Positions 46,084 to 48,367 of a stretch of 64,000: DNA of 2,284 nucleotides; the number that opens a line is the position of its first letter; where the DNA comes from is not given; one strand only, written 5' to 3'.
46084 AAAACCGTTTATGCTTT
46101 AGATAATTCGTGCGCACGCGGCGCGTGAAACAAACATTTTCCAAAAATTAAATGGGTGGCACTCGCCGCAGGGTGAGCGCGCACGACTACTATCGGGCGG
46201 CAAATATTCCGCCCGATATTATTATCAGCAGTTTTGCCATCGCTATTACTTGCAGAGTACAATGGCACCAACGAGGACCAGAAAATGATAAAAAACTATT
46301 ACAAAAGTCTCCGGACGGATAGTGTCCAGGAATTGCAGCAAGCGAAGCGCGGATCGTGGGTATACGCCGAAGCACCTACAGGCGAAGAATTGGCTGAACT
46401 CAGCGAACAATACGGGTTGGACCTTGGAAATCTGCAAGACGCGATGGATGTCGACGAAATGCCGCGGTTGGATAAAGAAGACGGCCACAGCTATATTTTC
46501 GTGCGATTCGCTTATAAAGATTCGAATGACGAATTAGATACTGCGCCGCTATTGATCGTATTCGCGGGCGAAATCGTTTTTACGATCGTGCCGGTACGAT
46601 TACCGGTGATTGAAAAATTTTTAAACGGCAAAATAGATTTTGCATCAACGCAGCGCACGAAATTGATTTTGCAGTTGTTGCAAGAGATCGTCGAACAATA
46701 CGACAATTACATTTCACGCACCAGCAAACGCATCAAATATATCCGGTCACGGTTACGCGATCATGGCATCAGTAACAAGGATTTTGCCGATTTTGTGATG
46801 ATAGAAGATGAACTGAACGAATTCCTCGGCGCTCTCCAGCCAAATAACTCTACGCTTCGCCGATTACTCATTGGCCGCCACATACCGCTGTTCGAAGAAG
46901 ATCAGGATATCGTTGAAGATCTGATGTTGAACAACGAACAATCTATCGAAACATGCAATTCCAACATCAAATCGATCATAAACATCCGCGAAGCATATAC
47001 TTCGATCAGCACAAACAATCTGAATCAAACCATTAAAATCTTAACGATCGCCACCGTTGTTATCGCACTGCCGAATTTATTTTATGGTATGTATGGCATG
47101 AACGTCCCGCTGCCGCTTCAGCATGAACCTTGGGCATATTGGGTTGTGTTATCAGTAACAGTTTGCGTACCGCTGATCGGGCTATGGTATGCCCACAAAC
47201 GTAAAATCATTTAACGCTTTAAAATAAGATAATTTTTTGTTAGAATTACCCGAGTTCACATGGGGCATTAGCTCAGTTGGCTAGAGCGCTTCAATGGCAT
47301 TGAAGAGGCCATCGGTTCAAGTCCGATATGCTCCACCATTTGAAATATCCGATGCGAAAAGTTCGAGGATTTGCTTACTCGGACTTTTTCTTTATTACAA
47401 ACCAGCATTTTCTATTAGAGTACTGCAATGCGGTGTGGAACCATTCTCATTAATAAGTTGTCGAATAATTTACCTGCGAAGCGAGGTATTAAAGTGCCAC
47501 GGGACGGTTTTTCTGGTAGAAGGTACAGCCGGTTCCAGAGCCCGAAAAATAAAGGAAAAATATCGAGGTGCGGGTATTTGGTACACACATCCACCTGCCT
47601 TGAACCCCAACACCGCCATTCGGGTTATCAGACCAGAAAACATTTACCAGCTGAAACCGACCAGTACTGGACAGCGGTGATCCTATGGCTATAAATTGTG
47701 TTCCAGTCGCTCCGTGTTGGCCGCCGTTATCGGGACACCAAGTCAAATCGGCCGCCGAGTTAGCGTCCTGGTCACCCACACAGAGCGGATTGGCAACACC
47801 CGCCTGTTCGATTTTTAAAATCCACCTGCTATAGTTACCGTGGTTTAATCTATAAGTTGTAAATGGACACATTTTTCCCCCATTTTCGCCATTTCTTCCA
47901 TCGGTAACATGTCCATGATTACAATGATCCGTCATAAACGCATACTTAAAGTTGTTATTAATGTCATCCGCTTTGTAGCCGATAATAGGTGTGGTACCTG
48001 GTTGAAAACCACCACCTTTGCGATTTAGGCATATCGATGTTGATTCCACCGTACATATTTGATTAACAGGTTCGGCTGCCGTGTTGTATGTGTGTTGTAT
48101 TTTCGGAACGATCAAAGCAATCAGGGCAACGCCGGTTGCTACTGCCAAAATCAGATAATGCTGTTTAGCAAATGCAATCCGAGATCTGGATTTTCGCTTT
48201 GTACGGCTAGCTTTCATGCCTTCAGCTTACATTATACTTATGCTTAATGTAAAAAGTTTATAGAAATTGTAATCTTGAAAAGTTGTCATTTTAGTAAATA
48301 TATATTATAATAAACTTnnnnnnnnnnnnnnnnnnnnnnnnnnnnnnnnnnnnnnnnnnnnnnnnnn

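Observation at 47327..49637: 2.3-kb integrase-less islet bounded by a 14-nt direct repeat of the tRNA-Ala(GGC) 3' end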

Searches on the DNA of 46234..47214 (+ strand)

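Call 59: search_rna_families(source=L038, start=10990, end=11700, threshold=evalue, max_evalue=5, show_alignments=2)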
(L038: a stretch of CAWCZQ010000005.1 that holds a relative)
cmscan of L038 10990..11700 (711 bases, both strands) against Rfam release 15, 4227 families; matches with E-value up to 5: 5.
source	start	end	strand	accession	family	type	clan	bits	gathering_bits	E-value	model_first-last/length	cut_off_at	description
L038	11016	11089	+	RF00005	tRNA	Gene; tRNA;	CL00001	66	29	4.4e-14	1-71/71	no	tRNA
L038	11020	11138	+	RF03094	LAGLIDADG-2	Gene; sRNA;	-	15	94.9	3.3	1-128/128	no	LAGLIDADG-2 RNA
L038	11554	11652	+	RF01385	isrA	Gene; sRNA;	-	14.4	51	1.6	1-129/129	no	isrA Hfq binding RNA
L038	11092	11163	-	RF02837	anti-hemB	Gene; sRNA;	-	12.7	49.5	4.4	1-81/81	no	Burkholderia RNA 7 (anti-hemB)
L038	11249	11320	-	RF02837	anti-hemB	Gene; sRNA;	-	12.7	49.5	4.4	1-81/81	no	Burkholderia RNA 7 (anti-hemB)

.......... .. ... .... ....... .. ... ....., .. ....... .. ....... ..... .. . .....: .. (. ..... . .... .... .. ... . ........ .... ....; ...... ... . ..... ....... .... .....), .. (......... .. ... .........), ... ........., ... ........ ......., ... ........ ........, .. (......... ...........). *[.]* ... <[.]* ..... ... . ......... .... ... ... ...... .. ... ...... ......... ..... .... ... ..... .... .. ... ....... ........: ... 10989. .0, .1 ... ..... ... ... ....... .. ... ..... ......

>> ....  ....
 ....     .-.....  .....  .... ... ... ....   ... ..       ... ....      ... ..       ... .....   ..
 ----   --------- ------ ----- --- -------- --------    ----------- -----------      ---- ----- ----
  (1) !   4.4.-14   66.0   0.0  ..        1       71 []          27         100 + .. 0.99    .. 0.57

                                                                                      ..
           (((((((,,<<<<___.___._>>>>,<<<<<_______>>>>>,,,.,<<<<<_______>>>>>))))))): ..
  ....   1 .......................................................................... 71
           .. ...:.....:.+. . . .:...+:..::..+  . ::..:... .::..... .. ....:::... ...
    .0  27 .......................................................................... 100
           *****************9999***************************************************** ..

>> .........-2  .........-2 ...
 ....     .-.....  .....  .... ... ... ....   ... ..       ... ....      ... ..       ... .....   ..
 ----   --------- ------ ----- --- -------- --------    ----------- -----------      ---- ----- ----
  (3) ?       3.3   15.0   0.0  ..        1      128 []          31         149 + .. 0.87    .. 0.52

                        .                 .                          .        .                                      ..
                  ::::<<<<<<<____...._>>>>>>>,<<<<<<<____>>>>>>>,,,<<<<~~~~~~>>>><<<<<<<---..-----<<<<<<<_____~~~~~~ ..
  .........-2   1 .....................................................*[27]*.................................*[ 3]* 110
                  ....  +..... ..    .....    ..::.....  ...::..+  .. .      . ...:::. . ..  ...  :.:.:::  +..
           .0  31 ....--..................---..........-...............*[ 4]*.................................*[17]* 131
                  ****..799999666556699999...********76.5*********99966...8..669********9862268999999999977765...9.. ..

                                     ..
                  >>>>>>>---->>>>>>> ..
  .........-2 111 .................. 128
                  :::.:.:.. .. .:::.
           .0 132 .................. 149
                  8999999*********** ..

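Call 88: search_with_rna_model(model_id=R1, sources=[L100, L101, L102, L103, L104, L105, L106, L107, L108, L109, L110, L111, L112, L113, L114, L115, L116, L117, L118, L119, L120, L121, L122, L123, L124, L125, L126, L127, L128, L129, L130, L131, L132, L133, L134, L135, L136, L137, L138, L139, L140, L141, L142, L143, L144, L145, L146, L147, L148, L149, L150, L151, L152, L153, L154, L155, L156, L157, L158, L159, L160, L161, L162, L163], max_evalue=0.1)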
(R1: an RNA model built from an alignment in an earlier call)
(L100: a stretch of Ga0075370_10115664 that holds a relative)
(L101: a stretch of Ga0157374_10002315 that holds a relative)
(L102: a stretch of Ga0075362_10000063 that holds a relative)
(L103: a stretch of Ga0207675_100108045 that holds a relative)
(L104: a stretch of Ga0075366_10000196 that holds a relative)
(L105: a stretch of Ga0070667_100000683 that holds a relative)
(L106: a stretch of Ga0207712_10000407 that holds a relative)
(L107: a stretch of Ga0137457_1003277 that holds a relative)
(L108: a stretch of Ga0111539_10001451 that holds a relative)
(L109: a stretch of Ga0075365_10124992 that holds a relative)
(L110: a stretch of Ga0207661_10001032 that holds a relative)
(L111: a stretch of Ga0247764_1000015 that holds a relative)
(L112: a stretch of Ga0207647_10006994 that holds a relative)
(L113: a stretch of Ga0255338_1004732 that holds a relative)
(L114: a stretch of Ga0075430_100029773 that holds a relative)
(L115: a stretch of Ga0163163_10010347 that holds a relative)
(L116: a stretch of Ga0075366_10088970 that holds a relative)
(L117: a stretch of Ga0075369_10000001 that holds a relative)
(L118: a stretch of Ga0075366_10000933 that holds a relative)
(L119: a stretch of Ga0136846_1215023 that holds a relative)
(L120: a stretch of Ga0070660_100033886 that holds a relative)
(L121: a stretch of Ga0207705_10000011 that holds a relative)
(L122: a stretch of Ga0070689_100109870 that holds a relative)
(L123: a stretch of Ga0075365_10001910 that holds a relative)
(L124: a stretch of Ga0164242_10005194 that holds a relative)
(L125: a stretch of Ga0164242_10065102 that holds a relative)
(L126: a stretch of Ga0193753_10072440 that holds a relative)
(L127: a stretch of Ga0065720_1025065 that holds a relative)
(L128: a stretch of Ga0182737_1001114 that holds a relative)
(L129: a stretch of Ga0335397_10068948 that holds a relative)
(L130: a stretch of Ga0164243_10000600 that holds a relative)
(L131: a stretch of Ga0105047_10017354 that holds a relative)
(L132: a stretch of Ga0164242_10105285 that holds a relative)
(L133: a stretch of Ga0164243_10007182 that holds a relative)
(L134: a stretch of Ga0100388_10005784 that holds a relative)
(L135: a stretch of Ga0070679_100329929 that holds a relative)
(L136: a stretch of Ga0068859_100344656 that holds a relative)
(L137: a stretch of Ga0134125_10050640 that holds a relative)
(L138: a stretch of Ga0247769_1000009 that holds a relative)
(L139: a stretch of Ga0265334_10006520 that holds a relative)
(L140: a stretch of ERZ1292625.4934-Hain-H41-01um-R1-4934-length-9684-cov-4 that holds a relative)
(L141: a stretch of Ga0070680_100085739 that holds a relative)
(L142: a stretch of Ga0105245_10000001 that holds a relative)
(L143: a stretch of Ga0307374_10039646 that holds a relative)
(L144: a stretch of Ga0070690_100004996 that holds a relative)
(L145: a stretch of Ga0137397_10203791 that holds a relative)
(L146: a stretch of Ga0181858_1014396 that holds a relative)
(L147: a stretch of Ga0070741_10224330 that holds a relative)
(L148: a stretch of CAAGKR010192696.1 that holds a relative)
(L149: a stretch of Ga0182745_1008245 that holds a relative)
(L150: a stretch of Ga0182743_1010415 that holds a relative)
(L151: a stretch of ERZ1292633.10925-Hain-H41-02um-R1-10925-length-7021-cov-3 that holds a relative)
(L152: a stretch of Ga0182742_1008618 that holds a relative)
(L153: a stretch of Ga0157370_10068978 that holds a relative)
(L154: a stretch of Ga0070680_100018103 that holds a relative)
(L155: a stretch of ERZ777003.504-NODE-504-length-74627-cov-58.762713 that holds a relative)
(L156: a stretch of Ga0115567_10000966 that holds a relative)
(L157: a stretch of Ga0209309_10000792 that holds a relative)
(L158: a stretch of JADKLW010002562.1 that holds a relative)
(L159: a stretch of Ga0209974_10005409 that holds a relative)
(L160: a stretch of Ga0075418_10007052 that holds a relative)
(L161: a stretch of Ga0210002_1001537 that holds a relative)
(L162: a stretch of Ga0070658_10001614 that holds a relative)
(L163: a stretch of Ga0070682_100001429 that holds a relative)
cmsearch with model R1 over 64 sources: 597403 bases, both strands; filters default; matches with E-value up to 0.1: 13.
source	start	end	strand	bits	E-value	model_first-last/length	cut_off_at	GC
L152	970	1063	+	95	4e-21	1-95/95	no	0.64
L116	1553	1651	+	91.2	4e-20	1-95/95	no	0.62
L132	2300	2393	-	88.8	1.6e-19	1-95/95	no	0.61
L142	620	713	+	85.7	1e-18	1-95/95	no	0.63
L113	1996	2087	+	72.4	2.8e-15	1-95/95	no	0.73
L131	2211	2298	+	70.8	7.1e-15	1-95/95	no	0.56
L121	12280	12364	-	68.6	2.6e-14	1-95/95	no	0.66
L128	7438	7524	-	38.2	1.8e-06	1-95/95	no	0.48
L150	4266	4360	-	25.3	0.0039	1-95/95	no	0.44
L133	10905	10934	-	20.3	0.074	1-95/95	no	0.6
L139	1862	1891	+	20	0.092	1-95/95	no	0.63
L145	1440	1469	+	20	0.092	1-95/95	no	0.63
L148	1136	1165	+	20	0.092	1-95/95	no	0.63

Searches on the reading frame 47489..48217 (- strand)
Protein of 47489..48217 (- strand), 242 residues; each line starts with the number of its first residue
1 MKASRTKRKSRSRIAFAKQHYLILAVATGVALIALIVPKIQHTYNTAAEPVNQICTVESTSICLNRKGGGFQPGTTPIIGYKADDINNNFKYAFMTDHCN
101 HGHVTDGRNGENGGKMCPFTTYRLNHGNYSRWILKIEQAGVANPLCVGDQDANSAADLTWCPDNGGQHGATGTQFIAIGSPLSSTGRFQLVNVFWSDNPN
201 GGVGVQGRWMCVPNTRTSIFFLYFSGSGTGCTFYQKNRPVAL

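Call 6: search_protein_families(library=pfam, proteins=[window:47489-48217:-], max_evalue=0.1)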
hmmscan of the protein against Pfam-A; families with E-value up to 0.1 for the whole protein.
window:47489-48217:- (242 aa): 1 family
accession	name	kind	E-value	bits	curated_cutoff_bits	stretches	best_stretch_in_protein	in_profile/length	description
PF21544.3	PorZ_N_b_propeller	-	0.019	15.7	27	1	3-71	73-139/154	TSS9, PorZ, N-terminal beta-propeller domain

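Call 7: search_protein_families(library=phrogs, proteins=[window:47489-48217:-], max_evalue=0.1)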
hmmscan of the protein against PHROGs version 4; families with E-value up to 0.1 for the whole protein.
window:47489-48217:- (242 aa): 0 families

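Call 14: find_homologous_proteins(query=window:47489-48217:-, max_evalue=0.001)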
Query window:47489-48217:- (242 aa): 1 proteins with E <= 0.001 among 507 candidates.
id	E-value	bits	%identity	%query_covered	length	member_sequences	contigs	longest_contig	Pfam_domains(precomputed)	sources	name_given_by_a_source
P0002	1.1e-166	570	100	100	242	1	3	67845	-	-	-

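Call 16: find_encoding_contigs(protein=P0002, flank=10000, max_places=10)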
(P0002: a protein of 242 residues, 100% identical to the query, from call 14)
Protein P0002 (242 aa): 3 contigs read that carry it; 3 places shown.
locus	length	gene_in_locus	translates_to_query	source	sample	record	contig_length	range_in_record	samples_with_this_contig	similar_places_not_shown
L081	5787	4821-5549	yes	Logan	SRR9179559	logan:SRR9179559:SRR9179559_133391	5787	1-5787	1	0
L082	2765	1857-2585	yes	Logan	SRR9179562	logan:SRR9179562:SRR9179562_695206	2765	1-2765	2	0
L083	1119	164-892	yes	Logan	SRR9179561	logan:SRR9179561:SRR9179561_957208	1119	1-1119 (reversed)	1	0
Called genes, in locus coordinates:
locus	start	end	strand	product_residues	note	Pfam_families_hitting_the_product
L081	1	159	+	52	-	?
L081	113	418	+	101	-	PF00076:RRM_1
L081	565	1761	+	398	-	-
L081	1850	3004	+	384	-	-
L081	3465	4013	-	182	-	-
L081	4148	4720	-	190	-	-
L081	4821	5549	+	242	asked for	-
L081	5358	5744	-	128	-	-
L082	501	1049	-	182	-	-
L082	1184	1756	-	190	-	-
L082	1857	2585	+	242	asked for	-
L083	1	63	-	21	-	?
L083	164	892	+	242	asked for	-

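Call 40: search_protein_representatives(protein=window:47489-48217:-)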
Query: 242 residues. Proteins with E-value up to 0.001 (for the whole library): 65; up to 1e-10: 20; up to 1e-30: 3. The best 65 are listed.
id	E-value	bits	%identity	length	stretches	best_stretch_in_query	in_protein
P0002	3.6e-167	570.4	100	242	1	1-242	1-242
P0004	7.3e-39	150.1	41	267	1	21-238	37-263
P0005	3.9e-36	141.1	41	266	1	21-235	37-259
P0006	5.7e-24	101.3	46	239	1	49-215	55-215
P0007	1.0e-22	97.2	39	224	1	33-234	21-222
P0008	5.4e-22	94.8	38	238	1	7-233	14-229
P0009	5.1e-16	75.2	36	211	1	48-197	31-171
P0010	6.9e-16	74.8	36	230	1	44-231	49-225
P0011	1.6e-15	73.6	37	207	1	37-213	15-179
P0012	4.1e-15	72.3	36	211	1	34-206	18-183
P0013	6.7e-15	71.6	38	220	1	23-221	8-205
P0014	1.4e-14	70.6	35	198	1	46-233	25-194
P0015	1.4e-14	70.5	36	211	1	32-234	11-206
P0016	1.7e-14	70.3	37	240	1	46-212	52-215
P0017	3.0e-13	66.2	37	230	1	24-214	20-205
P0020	1.6e-12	63.8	33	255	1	20-232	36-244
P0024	5.8e-09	52.1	34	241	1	25-217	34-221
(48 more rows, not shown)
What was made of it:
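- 47489..48217 (-): isl1, 242 aa: a signal-anchored secreted protein of an uncharacterised family with 8 conserved Cys, possibly a beta-trefoil lectin. 65 homologous clusters (call 40).
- Checked: An exhaustive HMMER search found 65 representative clusters, the best at 41% identity (call 40).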

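Call 43: search_protein_families(library=pfam, alignment_id=A2, max_evalue=0.01)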
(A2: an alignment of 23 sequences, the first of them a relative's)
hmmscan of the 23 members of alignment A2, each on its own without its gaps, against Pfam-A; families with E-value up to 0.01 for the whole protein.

A. member 1, P0002 (242 aa): 0 families

B. families by the number of members that match (of 23 scanned): 0 families

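Call 44: search_solved_structures(query=A2, max_evalue=1)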
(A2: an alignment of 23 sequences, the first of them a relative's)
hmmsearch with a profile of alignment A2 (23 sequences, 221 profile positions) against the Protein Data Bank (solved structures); distinct sequences matched with E-value up to 1: 3.
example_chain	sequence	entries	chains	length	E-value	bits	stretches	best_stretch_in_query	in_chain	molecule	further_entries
3pg0_A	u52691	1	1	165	0.0019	21.1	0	53-85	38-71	ThreeFoil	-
9s11_A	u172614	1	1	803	0.0063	19.4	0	51-86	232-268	Ricin B lectin domain-containing protein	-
3vxb_A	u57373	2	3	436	0.34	13.7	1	133-179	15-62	Putative sugar-binding lipoprotein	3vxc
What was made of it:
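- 47489..48217 (-): Weak profile hits to ThreeFoil (E 0.002) and a ricin B lectin domain (E 0.006) (call 44).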

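Call 75: list_cluster_members(proteins=[P0004, P0005, P0006, P0007, P0008, P0009, P0020, P0024])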
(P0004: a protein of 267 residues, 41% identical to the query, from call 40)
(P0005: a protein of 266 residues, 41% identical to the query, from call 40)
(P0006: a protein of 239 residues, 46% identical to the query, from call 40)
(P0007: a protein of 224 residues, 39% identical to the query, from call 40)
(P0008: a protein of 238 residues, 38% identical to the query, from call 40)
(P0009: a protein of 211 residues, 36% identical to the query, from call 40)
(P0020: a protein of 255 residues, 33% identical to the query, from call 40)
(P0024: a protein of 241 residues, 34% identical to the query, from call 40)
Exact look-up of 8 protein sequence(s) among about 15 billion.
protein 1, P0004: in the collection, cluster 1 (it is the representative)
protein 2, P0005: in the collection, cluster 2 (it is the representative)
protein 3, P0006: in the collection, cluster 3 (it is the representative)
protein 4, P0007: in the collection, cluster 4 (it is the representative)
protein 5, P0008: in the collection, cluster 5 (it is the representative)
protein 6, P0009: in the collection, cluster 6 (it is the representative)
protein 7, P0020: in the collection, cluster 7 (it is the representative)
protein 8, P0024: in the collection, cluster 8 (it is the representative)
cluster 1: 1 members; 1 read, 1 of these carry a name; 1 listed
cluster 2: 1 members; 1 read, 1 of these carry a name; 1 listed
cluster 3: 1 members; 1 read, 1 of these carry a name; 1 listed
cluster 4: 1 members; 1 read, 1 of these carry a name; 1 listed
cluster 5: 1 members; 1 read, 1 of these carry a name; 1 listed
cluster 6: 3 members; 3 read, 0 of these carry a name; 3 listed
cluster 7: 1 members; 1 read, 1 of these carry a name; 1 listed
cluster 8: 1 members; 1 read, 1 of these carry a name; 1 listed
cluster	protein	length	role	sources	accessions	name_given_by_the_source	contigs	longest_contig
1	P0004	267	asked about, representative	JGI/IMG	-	hypothetical protein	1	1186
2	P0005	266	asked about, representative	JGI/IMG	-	hypothetical protein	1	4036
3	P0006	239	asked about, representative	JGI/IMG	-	hypothetical protein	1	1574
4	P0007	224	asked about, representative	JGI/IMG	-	hypothetical protein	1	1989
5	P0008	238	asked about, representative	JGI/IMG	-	hypothetical protein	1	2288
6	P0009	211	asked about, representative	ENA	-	-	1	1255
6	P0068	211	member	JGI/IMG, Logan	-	-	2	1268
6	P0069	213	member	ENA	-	-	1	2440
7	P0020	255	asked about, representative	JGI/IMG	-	hypothetical protein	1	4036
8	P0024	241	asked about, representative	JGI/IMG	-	hypothetical protein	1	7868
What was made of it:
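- Tried and rejected: Cluster look-up of isl1 relatives gave only 'hypothetical protein' on short metagenome contigs (call 75).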

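Call 79: search_protein_families(library=padloc, proteins=[window:47489-48217:-], max_evalue=0.1)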
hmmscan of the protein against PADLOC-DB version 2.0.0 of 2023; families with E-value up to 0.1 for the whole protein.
window:47489-48217:- (242 aa): 0 families

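Call 80: search_protein_families(library=ncbifam, proteins=[window:47489-48217:-], max_evalue=0.1)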
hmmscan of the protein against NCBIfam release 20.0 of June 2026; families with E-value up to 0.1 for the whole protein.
window:47489-48217:- (242 aa): 0 families
